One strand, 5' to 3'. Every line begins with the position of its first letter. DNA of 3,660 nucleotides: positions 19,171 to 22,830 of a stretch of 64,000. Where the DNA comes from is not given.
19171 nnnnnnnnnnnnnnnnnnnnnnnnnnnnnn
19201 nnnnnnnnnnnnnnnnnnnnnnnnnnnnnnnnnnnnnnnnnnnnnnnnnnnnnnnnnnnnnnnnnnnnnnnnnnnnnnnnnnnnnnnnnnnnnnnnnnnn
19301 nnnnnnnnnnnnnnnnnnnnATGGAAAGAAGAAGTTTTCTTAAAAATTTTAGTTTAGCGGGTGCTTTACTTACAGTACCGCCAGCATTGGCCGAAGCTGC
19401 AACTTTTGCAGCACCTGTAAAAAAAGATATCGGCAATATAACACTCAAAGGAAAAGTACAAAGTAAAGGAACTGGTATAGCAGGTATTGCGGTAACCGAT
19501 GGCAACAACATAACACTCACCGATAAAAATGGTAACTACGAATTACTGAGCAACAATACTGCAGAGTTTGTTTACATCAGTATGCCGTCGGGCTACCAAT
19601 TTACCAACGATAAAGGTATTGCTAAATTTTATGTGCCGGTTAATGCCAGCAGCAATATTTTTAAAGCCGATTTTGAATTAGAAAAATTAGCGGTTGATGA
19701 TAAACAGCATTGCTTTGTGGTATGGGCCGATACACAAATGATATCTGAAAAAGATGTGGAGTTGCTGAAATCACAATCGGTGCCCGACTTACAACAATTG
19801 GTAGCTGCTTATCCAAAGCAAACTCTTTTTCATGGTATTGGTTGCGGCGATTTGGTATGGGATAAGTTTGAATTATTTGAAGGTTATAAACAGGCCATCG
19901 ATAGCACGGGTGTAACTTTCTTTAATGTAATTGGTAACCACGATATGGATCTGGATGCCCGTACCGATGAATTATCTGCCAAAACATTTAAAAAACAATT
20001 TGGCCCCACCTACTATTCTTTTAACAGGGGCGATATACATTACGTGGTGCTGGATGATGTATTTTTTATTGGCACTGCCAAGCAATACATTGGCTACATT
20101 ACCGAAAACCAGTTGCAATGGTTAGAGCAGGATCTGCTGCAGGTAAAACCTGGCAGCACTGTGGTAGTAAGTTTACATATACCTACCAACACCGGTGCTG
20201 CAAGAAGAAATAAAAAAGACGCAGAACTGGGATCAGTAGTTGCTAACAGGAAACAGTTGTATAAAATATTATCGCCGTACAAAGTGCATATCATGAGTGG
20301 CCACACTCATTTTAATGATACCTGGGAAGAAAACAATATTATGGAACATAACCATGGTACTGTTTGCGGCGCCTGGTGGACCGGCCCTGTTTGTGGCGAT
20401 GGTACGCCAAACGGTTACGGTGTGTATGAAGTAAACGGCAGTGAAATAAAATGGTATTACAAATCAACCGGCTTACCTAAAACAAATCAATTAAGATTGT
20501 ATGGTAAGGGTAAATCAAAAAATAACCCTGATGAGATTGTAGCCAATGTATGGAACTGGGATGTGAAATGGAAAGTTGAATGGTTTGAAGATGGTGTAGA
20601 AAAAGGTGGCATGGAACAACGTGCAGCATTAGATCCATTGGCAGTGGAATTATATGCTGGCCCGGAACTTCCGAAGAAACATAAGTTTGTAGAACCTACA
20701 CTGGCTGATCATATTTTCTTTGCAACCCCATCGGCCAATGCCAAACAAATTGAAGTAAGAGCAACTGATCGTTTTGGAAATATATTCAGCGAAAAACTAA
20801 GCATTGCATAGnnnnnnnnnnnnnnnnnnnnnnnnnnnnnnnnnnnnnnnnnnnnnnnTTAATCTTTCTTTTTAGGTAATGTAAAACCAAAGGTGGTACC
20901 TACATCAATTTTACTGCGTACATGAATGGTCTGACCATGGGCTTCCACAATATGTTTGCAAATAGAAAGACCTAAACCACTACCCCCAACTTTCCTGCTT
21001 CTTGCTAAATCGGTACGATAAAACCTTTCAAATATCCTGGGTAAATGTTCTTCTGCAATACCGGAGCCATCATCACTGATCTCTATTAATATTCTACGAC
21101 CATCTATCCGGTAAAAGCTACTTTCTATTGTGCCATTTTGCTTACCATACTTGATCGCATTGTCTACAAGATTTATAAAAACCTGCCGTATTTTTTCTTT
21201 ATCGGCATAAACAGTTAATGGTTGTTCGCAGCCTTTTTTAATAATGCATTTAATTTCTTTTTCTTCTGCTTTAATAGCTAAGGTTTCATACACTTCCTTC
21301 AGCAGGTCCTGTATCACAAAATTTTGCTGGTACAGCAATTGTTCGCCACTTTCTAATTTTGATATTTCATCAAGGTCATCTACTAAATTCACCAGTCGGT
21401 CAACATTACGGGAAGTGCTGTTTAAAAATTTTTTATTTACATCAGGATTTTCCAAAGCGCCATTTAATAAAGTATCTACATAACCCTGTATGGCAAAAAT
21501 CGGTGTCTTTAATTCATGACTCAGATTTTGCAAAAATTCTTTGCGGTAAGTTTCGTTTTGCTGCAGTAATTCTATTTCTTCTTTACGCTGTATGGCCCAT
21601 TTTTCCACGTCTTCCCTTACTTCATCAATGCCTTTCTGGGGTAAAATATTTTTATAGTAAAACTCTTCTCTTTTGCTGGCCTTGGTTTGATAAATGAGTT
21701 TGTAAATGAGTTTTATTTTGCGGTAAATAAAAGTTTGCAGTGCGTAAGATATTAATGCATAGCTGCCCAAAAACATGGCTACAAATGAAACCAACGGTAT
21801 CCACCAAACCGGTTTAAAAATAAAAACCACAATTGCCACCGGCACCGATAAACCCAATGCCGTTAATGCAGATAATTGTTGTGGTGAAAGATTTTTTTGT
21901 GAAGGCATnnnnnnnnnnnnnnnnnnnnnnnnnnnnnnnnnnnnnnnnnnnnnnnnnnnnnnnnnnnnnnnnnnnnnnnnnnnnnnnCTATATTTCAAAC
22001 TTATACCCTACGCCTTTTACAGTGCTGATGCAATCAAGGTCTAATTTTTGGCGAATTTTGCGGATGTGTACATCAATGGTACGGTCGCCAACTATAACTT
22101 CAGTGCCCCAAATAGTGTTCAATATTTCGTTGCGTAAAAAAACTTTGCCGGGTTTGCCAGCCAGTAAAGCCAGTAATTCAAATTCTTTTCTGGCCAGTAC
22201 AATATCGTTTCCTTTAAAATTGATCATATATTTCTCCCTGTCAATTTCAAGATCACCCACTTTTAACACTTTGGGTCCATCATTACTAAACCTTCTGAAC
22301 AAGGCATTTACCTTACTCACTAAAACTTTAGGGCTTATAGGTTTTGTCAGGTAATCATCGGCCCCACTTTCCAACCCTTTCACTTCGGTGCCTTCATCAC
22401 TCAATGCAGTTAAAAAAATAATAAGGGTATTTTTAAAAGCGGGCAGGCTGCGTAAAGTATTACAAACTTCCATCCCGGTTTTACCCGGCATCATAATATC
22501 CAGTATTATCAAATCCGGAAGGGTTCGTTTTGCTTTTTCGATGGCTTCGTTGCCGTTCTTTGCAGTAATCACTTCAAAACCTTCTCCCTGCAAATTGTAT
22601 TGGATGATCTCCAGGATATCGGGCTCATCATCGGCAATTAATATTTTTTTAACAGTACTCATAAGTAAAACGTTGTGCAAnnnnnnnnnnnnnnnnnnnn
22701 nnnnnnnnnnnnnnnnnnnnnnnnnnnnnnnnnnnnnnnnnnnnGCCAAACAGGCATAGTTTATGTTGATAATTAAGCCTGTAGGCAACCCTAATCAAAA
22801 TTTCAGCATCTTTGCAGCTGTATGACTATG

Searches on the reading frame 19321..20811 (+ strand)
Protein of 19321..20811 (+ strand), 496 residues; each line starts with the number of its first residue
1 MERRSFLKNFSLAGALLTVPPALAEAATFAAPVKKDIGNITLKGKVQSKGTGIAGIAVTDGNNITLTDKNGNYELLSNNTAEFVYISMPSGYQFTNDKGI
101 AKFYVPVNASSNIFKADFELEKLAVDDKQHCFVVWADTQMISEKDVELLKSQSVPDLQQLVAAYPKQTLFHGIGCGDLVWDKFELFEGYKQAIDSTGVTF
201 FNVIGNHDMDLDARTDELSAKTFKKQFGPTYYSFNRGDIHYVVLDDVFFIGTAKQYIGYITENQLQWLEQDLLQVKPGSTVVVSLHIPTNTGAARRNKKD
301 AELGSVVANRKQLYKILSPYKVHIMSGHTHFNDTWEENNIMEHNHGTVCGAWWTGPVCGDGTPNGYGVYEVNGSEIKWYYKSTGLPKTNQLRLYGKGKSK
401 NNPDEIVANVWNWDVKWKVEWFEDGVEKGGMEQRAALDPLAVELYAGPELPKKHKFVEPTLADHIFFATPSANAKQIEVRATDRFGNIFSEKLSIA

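Call 43: search_protein_families(library=pfam, proteins=[window:19321-20811:+], max_evalue=0.001)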
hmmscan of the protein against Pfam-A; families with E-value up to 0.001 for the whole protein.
window:19321-20811:+ (496 aa): 2 families
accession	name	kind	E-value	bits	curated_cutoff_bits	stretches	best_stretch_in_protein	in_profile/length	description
PF16370.11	MetallophosC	-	6.4e-51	173.2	29.7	1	342-489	1-168/168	C terminal of Calcineurin-like phosphoesterase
PF16371.11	MetallophosN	-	1.8e-24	86.2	35.6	1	44-120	1-77/77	N terminal of Calcineurin-like phosphoesterase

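Call 46: search_protein_families(library=ncbifam, proteins=[window:19321-20811:+], max_evalue=0.001)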
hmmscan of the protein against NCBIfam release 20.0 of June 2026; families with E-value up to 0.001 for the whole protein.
window:19321-20811:+ (496 aa): 4 families
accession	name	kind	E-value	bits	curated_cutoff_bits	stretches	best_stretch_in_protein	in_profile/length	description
NF008359.0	PRK11148.1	equivalog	8.6e-07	28.7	225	1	131-341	16-218/275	3',5'-cyclic-AMP phosphodiesterase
TIGR03767.1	P_acnes_RR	hypoth_equivalog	3.5e-06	25.9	330.75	1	227-336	289-396/496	TIGR03767 family metallophosphoesterase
TIGR03729.1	acc_ester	subfamily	1.2e-05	24.8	148.25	0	156-237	20-101/239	putative phosphoesterase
NF050112.1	PhdiestSpdARhizob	equivalog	4.2e-05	23.3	400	1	186-330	58-198/264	2', 3'cyclic nucleotide phosphodiesterase SpdA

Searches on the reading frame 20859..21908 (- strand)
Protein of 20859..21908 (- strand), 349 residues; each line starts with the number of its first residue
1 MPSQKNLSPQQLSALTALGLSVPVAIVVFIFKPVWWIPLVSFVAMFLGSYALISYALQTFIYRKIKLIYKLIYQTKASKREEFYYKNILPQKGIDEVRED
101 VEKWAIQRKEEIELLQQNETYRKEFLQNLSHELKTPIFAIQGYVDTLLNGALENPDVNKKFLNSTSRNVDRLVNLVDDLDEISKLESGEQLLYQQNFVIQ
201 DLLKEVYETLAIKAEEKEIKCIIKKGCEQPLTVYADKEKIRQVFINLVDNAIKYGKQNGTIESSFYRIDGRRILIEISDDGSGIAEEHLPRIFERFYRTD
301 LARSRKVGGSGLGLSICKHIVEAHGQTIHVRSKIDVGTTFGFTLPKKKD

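Call 43: search_protein_families(library=pfam, proteins=[window:20859-21908:-], max_evalue=0.001)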
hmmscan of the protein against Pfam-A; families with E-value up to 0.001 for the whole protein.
window:20859-21908:- (349 aa): 2 families
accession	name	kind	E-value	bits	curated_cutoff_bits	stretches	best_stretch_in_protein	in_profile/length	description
PF02518.31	HATPase_c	-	9.2e-31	107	26.4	1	236-347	2-110/111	Histidine kinase-, DNA gyrase B-, and HSP90-like ATPase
PF00512.31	HisKA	-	2.4e-16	60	26.9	1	122-188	2-66/66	His Kinase A (phospho-acceptor) domain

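Call 46: search_protein_families(library=ncbifam, proteins=[window:20859-21908:-], max_evalue=0.001)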
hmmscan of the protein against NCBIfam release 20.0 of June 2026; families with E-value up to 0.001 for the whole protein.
window:20859-21908:- (349 aa): 83 families (the best 25 are shown)
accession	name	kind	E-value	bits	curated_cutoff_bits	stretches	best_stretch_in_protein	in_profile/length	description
NF046044.1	PnpS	equivalog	3.3e-76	256.8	400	1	106-345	154-390/390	two-component system histidine kinase PnpS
NF033092.0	HK_WalK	equivalog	2.8e-68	231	725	1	116-345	366-593/594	cell wall metabolism sensor histidine kinase WalK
TIGR02966.1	phoR_proteo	equivalog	4.9e-68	229.6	334.2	1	111-343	103-332/333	phosphate regulon sensor histidine kinase PhoR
NF053855.1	HisKinPhoRBctds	equivalog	2.7e-54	184.6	500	1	116-346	355-583/583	two-component system sensor histidine kinase PhoR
NF047874.1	MASE3_PAS_HK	subfamily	6.9e-50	170.5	560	1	86-347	373-626/655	MASE3 domain-containing sensor histidine kinase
NF008235.0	PRK11006.1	equivalog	4.2e-49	167.6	390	1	112-347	194-424/431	phosphate regulon sensor histidine kinase PhoR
NF041735.1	hist_kin_RppB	equivalog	1.4e-48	165.8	400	1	123-345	217-438/438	two-component system sensor histidine kinase RppB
NF006800.0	PRK09303.1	equivalog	2.4e-45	155.1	342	1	107-345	136-376/383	histidine kinase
NF045911.1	TCSHisKinNblS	equivalog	3.3e-44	151.2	1000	1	88-345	355-619/621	two-component system sensor histidine kinase NblS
NF033091.0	HK_VanS_ACDEFG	equivalog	5.8e-44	150.3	400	1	56-345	10-293/293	vancomycin resistance histidine kinase VanS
TIGR02956.1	TMAO_torS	equivalog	1e-43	149.7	676.5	1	123-345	465-681/967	TMAO reductase system sensor histidine kinase/response regulator TorS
NF033093.1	HK_VicK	exception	1.4e-43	149.2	680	1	117-349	204-438/448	cell wall metabolism sensor histidine kinase VicK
NF041210.1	his_kin_PieS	equivalog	3.8e-43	148.2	850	1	65-348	192-472/474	two component system sensor histidine kinase PieS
NF012163.2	BaeS_SmeS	equivalog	3.7e-42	144.8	500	1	70-331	194-443/457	sensor histidine kinase efflux regulator BaeS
NF007837.0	PRK10549.1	equivalog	4.2e-42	144.4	603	1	103-345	221-457/466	envelope stress sensor histidine kinase BaeS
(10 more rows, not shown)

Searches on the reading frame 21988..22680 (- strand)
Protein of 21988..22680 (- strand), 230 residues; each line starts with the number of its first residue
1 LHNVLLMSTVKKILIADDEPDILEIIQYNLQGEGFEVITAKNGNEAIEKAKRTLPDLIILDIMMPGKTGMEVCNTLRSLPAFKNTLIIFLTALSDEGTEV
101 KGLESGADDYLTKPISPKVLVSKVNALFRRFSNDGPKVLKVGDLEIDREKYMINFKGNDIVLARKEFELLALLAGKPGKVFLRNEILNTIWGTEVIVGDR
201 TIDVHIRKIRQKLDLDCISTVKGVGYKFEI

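Call 43: search_protein_families(library=pfam, proteins=[window:21988-22680:-], max_evalue=0.001)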
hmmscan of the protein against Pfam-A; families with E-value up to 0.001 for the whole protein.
window:21988-22680:- (230 aa): 2 families
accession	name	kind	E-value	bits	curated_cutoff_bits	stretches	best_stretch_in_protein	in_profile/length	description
PF00072.30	Response_reg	-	5.7e-29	101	30.2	1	13-124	1-110/111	Response regulator receiver domain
PF00486.34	Trans_reg_C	-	6.4e-22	77.9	26.2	1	157-228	1-77/77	Transcriptional regulatory protein, C terminal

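Call 46: search_protein_families(library=ncbifam, proteins=[window:21988-22680:-], max_evalue=0.001)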
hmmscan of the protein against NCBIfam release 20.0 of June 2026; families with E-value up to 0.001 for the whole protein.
window:21988-22680:- (230 aa): 101 families (the best 25 are shown)
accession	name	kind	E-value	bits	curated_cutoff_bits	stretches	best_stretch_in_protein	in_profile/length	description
TIGR02154.1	PhoB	equivalog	5.7e-66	222.1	296.2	1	11-229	3-226/226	phosphate regulon transcriptional regulator PhoB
NF053854.1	RespRegPhoBBctds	equivalog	8.3e-60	201.9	270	1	13-229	1-225/225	two-component system response regulator PhoB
NF040689.1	MtrAB_MtrA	equivalog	5.2e-57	192.7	300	1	13-227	1-217/219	MtrAB system response regulator MtrA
NF045944.1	ResRegRpaBCyano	equivalog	1.1e-55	188.5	330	1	14-228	1-227/229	response regulator transcription factor RpaB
NF040534.1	resp_reg_YycF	equivalog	1e-54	185.3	340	1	11-226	1-225/231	response regulator YycF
NF008296.0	PRK11083.1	equivalog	1.1e-52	178.7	273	1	10-229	3-226/228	two-component system response regulator CreB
NF033120.0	vanR_FM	exception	8.9e-50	169.5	460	1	12-229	5-230/231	vancomycin resistance response regulator transcription factor, VanR-F/VanR-M family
NF007982.1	PRK10710.1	equivalog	1e-49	169.3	380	1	9-229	6-228/235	envelope stress response regulator BaeR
NF007546.0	PRK10161.1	equivalog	1.7e-46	158.7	471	1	11-229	3-226/229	phosphate response regulator transcription factor PhoB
NF041733.1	resp_reg_CseB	equivalog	4.6e-45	153.8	350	1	12-228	2-226/228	two-component system response regulator CseB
TIGR01387.1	cztR_silR_copR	subfamily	8.7e-44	149.8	279.2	1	13-228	1-218/218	heavy metal response regulator transcription factor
NF000402.1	vanR-B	exception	6.3e-41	140.2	480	1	12-229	4-217/219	vancomycin resistance response regulator transcription factor VanR-B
NF033117.2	vanR_ACDEGLN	exception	3e-40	138.2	350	1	13-229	1-226/226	VanR-ABDEGLN family response regulator transcription factor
TIGR03787.1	marine_sort_RR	equivalog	1.6e-38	132.5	335.7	1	11-229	1-226/227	proteobacterial dedicated sortase system response regulator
NF008567.0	PRK11517.1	equivalog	3.4e-38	131.3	353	1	12-229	2-219/223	response regulator transcription factor HprR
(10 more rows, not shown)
